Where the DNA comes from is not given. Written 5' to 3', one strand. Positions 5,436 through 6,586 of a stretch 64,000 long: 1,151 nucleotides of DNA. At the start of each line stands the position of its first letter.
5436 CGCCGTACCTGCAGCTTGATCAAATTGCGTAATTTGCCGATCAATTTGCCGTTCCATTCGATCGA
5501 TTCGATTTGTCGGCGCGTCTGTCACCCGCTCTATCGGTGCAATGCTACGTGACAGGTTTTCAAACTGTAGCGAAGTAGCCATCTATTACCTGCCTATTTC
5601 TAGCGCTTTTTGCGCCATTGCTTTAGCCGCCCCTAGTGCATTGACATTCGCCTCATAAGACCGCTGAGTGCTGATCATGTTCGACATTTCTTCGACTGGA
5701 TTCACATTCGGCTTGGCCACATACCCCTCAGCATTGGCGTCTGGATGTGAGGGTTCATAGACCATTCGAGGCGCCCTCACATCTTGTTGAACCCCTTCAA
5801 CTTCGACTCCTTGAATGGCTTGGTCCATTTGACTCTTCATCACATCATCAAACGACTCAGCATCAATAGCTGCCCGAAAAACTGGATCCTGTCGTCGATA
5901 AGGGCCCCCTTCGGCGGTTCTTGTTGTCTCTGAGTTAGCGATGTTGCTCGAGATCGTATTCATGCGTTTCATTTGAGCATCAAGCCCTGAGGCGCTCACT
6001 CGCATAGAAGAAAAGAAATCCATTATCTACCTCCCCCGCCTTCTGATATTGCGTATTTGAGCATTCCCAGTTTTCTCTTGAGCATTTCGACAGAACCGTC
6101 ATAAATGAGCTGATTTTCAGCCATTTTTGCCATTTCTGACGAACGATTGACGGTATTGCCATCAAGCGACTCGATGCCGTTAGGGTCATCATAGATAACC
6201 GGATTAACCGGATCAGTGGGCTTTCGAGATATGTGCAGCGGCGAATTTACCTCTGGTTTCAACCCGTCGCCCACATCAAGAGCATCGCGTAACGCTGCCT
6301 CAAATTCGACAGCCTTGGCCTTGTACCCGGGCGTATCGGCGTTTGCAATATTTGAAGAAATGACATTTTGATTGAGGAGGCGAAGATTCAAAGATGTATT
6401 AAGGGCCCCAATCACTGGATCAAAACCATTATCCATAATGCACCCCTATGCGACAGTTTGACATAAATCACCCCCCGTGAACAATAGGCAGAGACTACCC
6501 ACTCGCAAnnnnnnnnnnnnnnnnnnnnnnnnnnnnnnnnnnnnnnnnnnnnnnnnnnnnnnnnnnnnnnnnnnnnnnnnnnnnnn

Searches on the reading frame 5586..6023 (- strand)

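Call 21: search_protein_families(library=pfam, proteins=[window:5586-6023:-], max_evalue=0.001)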
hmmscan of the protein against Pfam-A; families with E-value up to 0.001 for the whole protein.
window:5586-6023:- (145 aa): 2 families
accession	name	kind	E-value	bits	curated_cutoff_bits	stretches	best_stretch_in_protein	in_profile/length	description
PF06429.18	Flg_bbr_C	-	3.2e-17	62.2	23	1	99-142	2-45/46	Flagellar basal body rod FlgEFG protein C-terminal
PF00460.25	Flg_bb_rod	-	4.2e-08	33.4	20.7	1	7-34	1-28/31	Flagella basal body rod protein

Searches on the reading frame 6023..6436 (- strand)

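Call 21: search_protein_families(library=pfam, proteins=[window:6023-6436:-], max_evalue=0.001)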
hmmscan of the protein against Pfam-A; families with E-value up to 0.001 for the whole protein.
window:6023-6436:- (137 aa): 1 family
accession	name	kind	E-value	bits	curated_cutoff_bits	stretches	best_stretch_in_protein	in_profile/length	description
PF00460.25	Flg_bb_rod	-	3.4e-09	36.9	20.7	1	16-39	8-31/31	Flagella basal body rod protein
